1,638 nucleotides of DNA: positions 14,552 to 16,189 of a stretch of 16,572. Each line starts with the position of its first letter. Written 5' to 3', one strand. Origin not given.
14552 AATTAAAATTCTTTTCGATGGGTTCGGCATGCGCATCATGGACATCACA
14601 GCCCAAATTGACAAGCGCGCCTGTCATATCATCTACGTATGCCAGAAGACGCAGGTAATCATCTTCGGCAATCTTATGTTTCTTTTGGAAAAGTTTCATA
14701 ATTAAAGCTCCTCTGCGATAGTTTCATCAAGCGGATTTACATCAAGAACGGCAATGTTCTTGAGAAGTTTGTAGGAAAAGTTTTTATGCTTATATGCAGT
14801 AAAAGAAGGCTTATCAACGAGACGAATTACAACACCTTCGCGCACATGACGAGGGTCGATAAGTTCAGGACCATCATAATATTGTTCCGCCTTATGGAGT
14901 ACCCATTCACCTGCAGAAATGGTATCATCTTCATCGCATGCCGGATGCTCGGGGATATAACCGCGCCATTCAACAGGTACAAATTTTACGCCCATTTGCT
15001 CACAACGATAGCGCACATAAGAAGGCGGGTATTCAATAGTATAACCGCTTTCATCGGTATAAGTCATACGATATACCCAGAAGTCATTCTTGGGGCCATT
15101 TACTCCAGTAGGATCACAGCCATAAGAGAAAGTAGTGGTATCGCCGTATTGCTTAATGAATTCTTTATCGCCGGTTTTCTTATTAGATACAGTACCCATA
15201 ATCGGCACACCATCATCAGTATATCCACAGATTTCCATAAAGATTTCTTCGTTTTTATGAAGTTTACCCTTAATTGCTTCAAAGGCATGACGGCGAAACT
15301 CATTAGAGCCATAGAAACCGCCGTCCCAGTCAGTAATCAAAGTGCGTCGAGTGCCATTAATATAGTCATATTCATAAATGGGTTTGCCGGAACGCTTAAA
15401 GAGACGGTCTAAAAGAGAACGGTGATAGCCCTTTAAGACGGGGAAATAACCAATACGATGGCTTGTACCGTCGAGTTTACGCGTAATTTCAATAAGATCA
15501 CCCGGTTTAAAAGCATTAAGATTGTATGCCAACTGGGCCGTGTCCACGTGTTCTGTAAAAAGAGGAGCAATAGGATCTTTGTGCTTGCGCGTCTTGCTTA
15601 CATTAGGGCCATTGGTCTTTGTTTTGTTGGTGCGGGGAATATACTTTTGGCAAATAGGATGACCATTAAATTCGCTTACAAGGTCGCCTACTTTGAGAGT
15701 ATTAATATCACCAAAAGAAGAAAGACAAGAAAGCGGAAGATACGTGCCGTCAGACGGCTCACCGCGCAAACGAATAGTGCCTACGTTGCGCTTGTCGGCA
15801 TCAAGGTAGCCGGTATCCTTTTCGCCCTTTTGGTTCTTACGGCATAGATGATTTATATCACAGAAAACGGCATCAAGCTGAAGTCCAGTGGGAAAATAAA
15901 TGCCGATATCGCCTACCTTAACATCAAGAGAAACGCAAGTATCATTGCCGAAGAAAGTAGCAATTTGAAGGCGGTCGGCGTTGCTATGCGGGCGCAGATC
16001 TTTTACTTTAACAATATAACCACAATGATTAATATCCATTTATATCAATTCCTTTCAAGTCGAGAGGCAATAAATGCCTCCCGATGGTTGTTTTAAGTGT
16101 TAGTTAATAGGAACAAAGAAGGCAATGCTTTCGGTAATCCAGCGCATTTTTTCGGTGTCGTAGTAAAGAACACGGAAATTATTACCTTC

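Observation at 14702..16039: RNA ligase-like nucleotidyltransferase with an unusually long N-terminal extension and a long insert between motifs III and IV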

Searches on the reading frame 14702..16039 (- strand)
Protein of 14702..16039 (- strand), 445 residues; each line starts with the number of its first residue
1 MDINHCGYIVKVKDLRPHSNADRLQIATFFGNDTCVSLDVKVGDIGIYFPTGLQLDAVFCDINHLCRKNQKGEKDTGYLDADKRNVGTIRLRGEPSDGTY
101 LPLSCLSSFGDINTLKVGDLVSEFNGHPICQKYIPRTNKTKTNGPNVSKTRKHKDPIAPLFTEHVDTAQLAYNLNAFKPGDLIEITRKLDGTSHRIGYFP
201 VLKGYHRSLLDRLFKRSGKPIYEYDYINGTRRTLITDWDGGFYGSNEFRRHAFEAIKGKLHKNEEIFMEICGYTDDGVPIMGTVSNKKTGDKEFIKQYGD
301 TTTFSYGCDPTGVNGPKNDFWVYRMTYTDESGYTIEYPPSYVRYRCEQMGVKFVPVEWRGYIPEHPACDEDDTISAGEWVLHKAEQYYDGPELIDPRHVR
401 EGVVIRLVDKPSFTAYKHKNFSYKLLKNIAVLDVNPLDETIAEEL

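Call 5: search_protein_families(library=pfam, proteins=[window:14702-16039:-], max_evalue=1)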
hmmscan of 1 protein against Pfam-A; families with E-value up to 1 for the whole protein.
window:14702-16039:- (445 aa): 2 families
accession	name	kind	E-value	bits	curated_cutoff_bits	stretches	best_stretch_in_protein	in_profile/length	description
PF09414.15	RNA_ligase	-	2.8e-06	28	27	1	183-410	3-160/171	RNA ligase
PF21189.3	PHA02142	-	0.005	17.7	27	1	9-103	4-92/92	PHA02142 OB-fold domain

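Call 6: search_protein_families(library=phrogs, proteins=[window:14702-16039:-], max_evalue=0.01)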
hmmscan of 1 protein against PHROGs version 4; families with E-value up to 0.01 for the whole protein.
window:14702-16039:- (445 aa): 1 family
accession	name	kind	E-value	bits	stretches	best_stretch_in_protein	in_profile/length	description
phrog_968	-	DNA, RNA and nucleotide metabolism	7.9e-59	200.6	1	8-427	12-392/398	RNA ligase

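Call 7: search_solved_structures(query=window:14702-16039:-, max_evalue=1, show_alignments=3)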
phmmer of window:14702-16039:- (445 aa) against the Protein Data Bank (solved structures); distinct sequences matched with E-value up to 1: 10.
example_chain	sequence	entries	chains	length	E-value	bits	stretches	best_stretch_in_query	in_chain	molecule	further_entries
6vt3_A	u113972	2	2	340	0.27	13.1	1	14-128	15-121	RNA Ligase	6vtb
6vt9_A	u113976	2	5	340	0.3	12.9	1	14-128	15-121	RNA ligase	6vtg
5cot_A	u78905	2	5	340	0.3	12.9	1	14-128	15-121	Naegleria gruberi RNA ligase | RNA ligase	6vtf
6vt4_A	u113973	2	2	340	0.32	12.8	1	14-127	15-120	RNA Ligase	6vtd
6vt5_A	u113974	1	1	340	0.34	12.7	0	16-131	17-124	RNA Ligase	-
6vt8_A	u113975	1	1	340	0.49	12.2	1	14-128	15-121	RNA Ligase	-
5cou_A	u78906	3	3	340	0.51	12.1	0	14-127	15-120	Naegleria gruberi RNA ligase | RNA ligase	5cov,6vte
6vt0_A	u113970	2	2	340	0.52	12.1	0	14-127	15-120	RNA Ligase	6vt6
6vt1_A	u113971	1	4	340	0.56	12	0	14-127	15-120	RNA Ligase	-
4qlh_A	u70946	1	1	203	0.79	11.5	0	259-316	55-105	Protease, linker, Protease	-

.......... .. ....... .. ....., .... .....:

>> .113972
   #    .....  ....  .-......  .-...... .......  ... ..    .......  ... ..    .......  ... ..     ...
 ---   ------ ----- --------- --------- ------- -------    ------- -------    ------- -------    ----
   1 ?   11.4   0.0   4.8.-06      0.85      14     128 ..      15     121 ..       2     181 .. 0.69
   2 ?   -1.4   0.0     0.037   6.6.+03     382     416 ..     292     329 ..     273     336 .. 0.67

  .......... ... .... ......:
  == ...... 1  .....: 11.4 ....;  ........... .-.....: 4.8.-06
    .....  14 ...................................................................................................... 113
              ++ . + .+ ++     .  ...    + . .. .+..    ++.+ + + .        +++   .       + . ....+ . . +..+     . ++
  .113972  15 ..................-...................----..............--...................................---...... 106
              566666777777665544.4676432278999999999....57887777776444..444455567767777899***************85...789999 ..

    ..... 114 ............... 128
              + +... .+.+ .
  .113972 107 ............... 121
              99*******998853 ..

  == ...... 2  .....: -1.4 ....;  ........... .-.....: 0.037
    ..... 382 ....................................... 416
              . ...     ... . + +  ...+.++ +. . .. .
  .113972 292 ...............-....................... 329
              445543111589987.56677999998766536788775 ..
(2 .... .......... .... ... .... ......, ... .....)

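Call 9: search_dna_similar(query=window:14702-16039:-, collection=phages, mode=protein, max_rows=30)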
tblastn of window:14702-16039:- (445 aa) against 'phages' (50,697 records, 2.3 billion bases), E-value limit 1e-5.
Records with a match: 375; places in all: 376; records where one place covers at least 80% of the query: 346.
Best place of each record, by identity: <60% 375.
By first word of the organism name: Mycobacterium 296; Microbacterium 27; Gordonia 22; Prevotella 9; Bacillus 8; Alishewanella 2; Synechococcus 2; Pseudomonas 2; Lysinibacillus 1; Vibrio 1; and 5 more.
By host as written in the record: Mycobacterium smegmatis mc2 155 208; Mycobacterium smegmatis mc#155 47; Gordonia terrae 3612 20; Mycobacterium smegmatis mc2155 20; Microbacterium foliorum NRRL B-24224 SEA 9; Prevotella sp. 9; Microbacterium foliorum NRRL B-24224 8; Mycobacterium sp. 7; and 24 more.
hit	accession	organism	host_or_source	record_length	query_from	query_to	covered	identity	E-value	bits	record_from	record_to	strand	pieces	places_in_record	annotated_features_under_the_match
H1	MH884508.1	Bacillus phage vB_BcoS-136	Bacillus cohnii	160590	3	443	99%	44.0%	1e-109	361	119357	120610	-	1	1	RNA ligase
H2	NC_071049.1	Bacillus phage vB_BcoS-136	Bacillus cohnii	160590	3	443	99%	44.0%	1e-109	361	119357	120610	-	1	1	RNA ligase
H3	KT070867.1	Bacillus phage PBC2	Bacillus cereus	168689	7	433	96%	44.3%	4e-104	345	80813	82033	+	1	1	2'-5' RNA ligase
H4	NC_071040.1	Bacillus phage PBC2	Bacillus cereus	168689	7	433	96%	44.3%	4e-104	345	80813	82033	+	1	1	2'-5' RNA ligase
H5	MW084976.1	Bacillus phage Kirov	Bacillus cereus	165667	3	444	99%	42.3%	2e-102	340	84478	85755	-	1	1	RNA ligase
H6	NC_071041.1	Bacillus phage Kirov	Bacillus cereus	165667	3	444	99%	42.3%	2e-102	340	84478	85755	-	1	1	RNA ligase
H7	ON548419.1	Bacillus phage vB_BanS-Thrax3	Bacillus anthracis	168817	7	434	96%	43.0%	2e-99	332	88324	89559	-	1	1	RNA ligase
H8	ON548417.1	Bacillus phage vB_BanS-Thrax1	Bacillus anthracis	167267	7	434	96%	42.9%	4e-101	336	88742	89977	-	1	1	RNA ligase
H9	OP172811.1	Lysinibacillus phage LC76P1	Lysinibacillus capsici DO76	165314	3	434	97%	41.9%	9e-94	315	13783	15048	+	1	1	hypothetical protein (x2)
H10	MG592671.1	Vibrio phage 2.275.O._10N.286.54.E11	Vibrio cyclitrophicus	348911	2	429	96%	38.1%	9e-75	260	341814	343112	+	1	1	RNA ligase domain protein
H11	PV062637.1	Nitratidesulfovibrio phage SRB7757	Nitratidesulfovibrio vulgaris ATCC7757 ...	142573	4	419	93%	32.2%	6e-36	147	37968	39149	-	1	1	record has no annotation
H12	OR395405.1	Desulfovibrio phage 7757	Desulfovibrio vulgaris ATCC 7757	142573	4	419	93%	32.2%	6e-36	147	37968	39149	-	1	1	record has no annotation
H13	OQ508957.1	Alishewanella phage vB_AspM_Slickus01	Alishewanella sp. SMS8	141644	4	439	98%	29.6%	2e-41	162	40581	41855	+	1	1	putative RNA ligase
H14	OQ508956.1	Alishewanella phage vB_AspM_Slicko01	Alishewanella sp. SMS8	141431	4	439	98%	29.4%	2e-41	162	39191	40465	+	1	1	putative RNA ligase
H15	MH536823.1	Microbacterium phage Musetta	Microbacterium foliorum NRRL B-24224 SEA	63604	2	428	96%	29.3%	2e-27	121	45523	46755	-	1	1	80: RNA ligase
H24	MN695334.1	Synechococcus phage B3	Synechoccus sp.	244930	4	433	97%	28.5%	2e-35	145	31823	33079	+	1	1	hypothetical protein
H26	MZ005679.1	Mycobacterium phage Chaser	Mycobacterium smegmatis mc#155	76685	2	421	94%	28.9%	1e-30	131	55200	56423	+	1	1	87: RNA ligase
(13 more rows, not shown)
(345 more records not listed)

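Call 10: find_homologous_proteins(query=window:14702-16039:-)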
Query window:14702-16039:- (445 aa): 7091 proteins with E <= 0.001 among 8000 candidates; the best 120 are listed.
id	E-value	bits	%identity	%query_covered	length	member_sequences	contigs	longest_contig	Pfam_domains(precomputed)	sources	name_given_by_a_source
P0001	2.8e-290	981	92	100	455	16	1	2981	PF09414.16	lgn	-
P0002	2.2e-267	905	85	100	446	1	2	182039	PF09414.16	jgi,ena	jgi:hypothetical protein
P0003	3.3e-264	895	84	100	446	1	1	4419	PF09414.16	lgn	-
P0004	1.5e-259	880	84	100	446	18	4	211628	PF09414.16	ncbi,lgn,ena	-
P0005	7.5e-253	857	79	100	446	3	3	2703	-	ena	-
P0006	3.0e-252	855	79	100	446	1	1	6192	-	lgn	-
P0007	2.1e-250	849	78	100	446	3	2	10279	-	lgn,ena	-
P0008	1.3e-247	840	77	100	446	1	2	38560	-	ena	-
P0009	1.8e-240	817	76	100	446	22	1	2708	PF09414.16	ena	-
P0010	8.0e-240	814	76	100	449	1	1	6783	PF09414.16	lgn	-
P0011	1.2e-239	814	76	100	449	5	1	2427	PF09414.16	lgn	-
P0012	2.0e-239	813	76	100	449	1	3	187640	PF09414.16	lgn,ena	-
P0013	2.0e-239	813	77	100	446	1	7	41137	PF09414.16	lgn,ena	-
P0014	3.0e-239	813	76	100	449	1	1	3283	PF09414.16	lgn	-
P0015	3.3e-239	812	76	100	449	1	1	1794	PF09414.16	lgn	-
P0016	6.3e-239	811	76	100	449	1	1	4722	PF09414.16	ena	-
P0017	8.1e-239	811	76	100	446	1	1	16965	PF09414.16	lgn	-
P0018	1.2e-238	811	76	100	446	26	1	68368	PF09414.16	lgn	-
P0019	1.3e-238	810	76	100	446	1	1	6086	PF09414.16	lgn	-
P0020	1.3e-238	810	76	100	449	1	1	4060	PF09414.16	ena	-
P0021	1.5e-238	810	76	100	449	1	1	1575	PF09414.16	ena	-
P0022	2.3e-238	810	76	100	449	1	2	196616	PF09414.16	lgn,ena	-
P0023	2.4e-238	810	76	100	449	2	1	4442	PF09414.16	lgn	-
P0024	7.8e-238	808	76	100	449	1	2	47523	PF09414.16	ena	-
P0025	8.7e-238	808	76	100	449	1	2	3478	PF09414.16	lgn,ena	-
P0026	8.7e-238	808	76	100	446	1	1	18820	PF09414.16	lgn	-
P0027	9.2e-238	808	76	100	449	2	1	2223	PF09414.16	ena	-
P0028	1.7e-237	807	76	100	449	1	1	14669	PF09414.16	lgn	-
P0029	2.0e-237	807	76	100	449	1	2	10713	PF09414.16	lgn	-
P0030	2.5e-237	806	75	100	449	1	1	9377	PF09414.16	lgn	-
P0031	3.3e-237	806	76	100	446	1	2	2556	PF09414.16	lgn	-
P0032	5.7e-237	805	75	100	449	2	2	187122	PF09414.16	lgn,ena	-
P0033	6.6e-237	805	76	100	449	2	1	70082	PF09414.16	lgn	-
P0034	8.4e-237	804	75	100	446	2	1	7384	PF09414.16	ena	-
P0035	9.0e-237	804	75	100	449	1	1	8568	PF09414.16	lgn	-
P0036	1.9e-236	803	75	100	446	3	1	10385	PF09414.16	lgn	-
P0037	1.9e-236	803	75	100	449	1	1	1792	PF09414.16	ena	-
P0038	7.5e-236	801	75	100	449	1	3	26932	PF09414.16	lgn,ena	-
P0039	9.4e-236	801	75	100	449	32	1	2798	PF09414.16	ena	-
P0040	2.4e-235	800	75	100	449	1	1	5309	PF09414.16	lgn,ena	-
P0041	2.6e-235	800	75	100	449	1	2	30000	PF09414.16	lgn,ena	-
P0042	3.7e-235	799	75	100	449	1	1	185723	PF09414.16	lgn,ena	-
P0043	1.1e-231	788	74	100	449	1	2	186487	PF09414.16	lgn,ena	-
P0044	3.0e-231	786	73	100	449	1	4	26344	PF09414.16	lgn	-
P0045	4.6e-231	786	74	100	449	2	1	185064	PF09414.16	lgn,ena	-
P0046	6.1e-231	785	74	100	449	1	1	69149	PF09414.16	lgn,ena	-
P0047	6.3e-231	785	73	100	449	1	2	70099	PF09414.16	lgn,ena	-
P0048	6.5e-231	785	74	100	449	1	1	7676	PF09414.16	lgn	-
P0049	6.6e-231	785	74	100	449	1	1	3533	PF09414.16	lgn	-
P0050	7.8e-231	785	74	100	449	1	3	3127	PF09414.16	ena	-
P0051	8.7e-231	785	74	100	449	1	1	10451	PF09414.16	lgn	-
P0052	9.1e-231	785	73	100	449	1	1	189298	PF09414.16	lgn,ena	-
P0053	1.1e-230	784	73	100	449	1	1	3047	PF09414.16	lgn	-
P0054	1.6e-230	784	73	100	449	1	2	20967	PF09414.16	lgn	-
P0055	1.7e-230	784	73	100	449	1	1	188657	PF09414.16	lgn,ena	-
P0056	1.7e-230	784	74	100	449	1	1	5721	PF09414.16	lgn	-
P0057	2.3e-230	783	74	100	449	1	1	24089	PF09414.16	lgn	-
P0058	2.6e-230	783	74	100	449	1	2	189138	PF09414.16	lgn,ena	-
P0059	3.1e-230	783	73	100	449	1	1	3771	PF09414.16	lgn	-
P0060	3.1e-230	783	74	100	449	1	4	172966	PF09414.16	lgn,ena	-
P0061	4.5e-230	782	73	100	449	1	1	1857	PF09414.16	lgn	-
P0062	6.3e-230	782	74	100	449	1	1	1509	PF09414.16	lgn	-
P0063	6.9e-230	782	73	100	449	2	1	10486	PF09414.16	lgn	-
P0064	7.8e-230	781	73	100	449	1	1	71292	PF09414.16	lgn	-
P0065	8.0e-230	781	73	100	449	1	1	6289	PF09414.16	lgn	-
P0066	9.7e-230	781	74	100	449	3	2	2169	PF09414.16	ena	-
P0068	1.8e-229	780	73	100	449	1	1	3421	PF09414.16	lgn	-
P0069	1.8e-229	780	74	100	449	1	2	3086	PF09414.16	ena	-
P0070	1.9e-229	780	73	100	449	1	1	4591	PF09414.16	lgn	-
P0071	2.5e-229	780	74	100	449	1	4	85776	PF09414.16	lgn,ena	-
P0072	2.6e-229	780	73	100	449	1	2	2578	PF09414.16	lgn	-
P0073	3.4e-229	779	73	100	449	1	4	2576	PF09414.16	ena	-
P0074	3.4e-229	779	73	100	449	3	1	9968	PF09414.16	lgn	-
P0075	4.3e-229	779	73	100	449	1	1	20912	PF09414.16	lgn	-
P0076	4.9e-229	779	73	100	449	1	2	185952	PF09414.16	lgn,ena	-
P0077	5.4e-229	779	73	100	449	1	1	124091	PF09414.16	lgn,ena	-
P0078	5.5e-229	779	73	100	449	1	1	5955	PF09414.16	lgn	-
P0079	7.6e-229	778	74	100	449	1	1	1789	PF09414.16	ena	-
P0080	8.8e-229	778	73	100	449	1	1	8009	PF09414.16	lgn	-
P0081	9.7e-229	778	73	100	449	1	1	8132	PF09414.16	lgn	-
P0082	1.0e-228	778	73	100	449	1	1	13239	PF09414.16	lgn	-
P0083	1.1e-228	778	73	100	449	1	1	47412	PF09414.16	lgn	-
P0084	1.7e-228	777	73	100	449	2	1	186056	PF09414.16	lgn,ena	-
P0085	1.7e-228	777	73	100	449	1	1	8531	PF09414.16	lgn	-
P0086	2.2e-228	777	73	100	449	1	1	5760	PF09414.16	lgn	-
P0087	2.5e-228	777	74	100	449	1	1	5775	PF09414.16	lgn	-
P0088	2.6e-228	776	73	100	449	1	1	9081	PF09414.16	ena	-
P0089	3.4e-228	776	73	100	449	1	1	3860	PF09414.16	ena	-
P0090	3.6e-228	776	73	100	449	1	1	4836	PF09414.16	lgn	-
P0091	3.8e-228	776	73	100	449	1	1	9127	PF09414.16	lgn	-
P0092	4.4e-228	776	74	100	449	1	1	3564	PF09414.16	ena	-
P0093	8.0e-228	775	73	100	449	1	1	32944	PF09414.16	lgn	-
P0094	9.0e-228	775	73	100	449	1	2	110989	PF09414.16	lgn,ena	-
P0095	9.1e-228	775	73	100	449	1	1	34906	PF09414.16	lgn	-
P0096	1.0e-227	775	73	100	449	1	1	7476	PF09414.16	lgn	-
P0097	1.5e-227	774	73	100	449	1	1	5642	PF09414.16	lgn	-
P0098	1.8e-227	774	73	100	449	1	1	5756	PF09414.16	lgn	-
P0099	1.9e-227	774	73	100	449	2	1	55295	PF09414.16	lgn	-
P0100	2.3e-227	773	73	100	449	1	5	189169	PF09414.16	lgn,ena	-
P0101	3.0e-227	773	73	100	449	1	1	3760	PF09414.16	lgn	-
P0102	1.1e-226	771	73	100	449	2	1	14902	PF09414.16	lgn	-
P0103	1.4e-226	771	73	100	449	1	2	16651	PF09414.16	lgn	-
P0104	3.1e-226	770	73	100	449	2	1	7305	PF09414.16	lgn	-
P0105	4.1e-226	769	73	100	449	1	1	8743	PF09414.16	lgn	-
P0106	7.1e-225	765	73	100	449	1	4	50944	PF09414.16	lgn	-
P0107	1.9e-221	754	73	98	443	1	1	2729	PF09414.16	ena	-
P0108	2.3e-219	747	71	100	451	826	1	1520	PF09414.16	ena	-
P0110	5.0e-187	640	73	82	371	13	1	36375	PF09414.16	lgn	-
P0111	5.6e-173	594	58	99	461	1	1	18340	PF21189.4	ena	-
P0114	6.9e-172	590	58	96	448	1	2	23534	PF09414.16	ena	-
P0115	9.1e-172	590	58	96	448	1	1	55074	PF09414.16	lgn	-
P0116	9.6e-172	590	58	96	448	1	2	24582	PF09414.16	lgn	-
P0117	9.6e-172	590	59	99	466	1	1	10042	PF09414.16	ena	-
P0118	1.1e-171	590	58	96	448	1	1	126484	PF09414.16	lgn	-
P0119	2.0e-171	589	58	96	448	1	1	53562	PF09414.16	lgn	-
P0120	2.2e-171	589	58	96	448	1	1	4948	PF09414.16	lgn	-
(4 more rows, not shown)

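Call 11: find_encoding_contigs(protein=window:14702-16039:-, flank=10000, max_places=4)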
Protein window:14702-16039:- (445 aa): 6 contigs read that carry it; 2 places shown.
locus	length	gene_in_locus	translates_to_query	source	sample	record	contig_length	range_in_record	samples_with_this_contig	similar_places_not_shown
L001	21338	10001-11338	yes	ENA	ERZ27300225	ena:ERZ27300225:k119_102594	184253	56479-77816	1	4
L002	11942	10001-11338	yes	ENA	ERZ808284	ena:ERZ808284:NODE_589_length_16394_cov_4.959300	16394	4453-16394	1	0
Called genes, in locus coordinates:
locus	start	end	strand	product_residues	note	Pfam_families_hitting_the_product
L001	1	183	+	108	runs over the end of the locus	-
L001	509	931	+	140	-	-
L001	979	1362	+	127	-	-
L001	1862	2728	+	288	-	-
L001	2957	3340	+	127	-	-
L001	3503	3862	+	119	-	-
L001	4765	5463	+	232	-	-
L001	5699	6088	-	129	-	-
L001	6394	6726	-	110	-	-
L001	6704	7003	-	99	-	-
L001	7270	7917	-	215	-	-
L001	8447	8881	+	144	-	-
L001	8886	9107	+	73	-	-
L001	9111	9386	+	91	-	-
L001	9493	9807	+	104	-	-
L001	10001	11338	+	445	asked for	PF09414:RNA_ligase (weak)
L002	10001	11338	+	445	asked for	PF09414:RNA_ligase (weak)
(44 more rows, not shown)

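Call 18: search_protein_families(library=ncbifam, proteins=[window:14702-16039:-], max_evalue=0.1)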
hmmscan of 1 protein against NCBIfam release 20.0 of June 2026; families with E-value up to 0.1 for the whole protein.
window:14702-16039:- (445 aa): 1 family
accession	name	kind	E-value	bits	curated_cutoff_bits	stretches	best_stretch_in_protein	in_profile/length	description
TIGR02306.1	RNA_lig_DRB0094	equivalog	1.1e-11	44.2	151.15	1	10-198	6-176/341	RNA ligase (ATP)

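Call 27: predict_structure(alignment_id=A1)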
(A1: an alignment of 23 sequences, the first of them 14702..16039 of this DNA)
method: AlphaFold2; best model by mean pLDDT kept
length: 445 residues; sequences in the alignment: 23
mean_pLDDT: 53.0   pTM: 0.31
mean pLDDT of the five models: 53.0, 51.7, 47.0, 44.6, 44.0
residues with pLDDT >= 90: 0; 70-90: 89; 50-70: 168; < 50: 188
segments of 3 or more residues with pLDDT < 50: 1-5, 132-174, 187-212, 215-244, 281-307, 389-403, 408-445
pLDDT, mean of each block of 10 residues (from residue 1): 59 81 75 75 83 68 68 68 57 60 73 78 68 39 28 25 30 54 50 26 31 41 24 36 52 71 65 58 44 43 46 60 67 60 64 57 63 64 59 42 49 25 27 32 28
secondary structure, 60 per line:
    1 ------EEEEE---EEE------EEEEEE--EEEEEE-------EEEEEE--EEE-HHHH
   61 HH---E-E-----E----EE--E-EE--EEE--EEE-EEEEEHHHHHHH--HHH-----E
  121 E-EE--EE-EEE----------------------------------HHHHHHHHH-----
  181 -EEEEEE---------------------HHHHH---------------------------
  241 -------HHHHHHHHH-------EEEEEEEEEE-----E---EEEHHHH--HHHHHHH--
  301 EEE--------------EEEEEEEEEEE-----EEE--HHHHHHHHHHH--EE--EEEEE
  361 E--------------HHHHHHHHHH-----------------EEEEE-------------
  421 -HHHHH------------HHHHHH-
elements in order: E7-11 E15-17 E24-29 E32-37 E45-50 E53-55 H57-62 E89-91 E94-96 E98-102 H103-109 E130-132 H167-175 E182-187 H209-213 H248-256 E264-273 E283-285 H286-289 H292-298 E301-303 E318-328 E334-336 H339-349 E356-361 H376-385 E403-407 H422-426 H439-444

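Call 29: get_annotated_region(hit=H24, flank=6000)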
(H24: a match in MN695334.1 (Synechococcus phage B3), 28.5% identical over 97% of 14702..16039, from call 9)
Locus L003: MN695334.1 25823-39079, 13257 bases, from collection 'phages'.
description: Synechococcus phage B3, complete genome.
organism: Synechococcus phage B3 (NCBI taxid 2674978)
taxonomy: Viruses; Duplodnaviria; Heunggongvirae; Uroviricota; Caudoviricetes; Kyanoviridae
host: Synechoccus sp.; source: -; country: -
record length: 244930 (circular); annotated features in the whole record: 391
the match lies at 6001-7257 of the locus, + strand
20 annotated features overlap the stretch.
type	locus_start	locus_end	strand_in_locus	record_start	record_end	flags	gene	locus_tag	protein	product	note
CDS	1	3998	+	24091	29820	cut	-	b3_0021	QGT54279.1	hypothetical protein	gp21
CDS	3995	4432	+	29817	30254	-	-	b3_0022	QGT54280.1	hypothetical protein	gp22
CDS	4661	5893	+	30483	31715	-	-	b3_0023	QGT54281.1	helicase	gp23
CDS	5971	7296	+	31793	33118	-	-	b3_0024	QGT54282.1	hypothetical protein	gp24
CDS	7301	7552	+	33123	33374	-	-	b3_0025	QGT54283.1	hypothetical protein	gp25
CDS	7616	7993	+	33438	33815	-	-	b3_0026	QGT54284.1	hypothetical protein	gp26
CDS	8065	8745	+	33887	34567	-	-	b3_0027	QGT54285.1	hypothetical protein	gp27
CDS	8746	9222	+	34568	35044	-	-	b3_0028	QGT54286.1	hypothetical protein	gp28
CDS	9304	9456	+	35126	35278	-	-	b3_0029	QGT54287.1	hypothetical protein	gp29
CDS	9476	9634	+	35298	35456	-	-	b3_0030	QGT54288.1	hypothetical protein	gp30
CDS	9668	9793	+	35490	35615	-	-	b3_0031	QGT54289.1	hypothetical protein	gp31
CDS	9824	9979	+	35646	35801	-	-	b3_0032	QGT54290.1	hypothetical protein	gp32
CDS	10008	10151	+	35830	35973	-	-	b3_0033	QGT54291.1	hypothetical protein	gp33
CDS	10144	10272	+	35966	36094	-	-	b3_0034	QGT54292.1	hypothetical protein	gp34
CDS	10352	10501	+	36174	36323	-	-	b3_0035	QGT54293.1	hypothetical protein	gp35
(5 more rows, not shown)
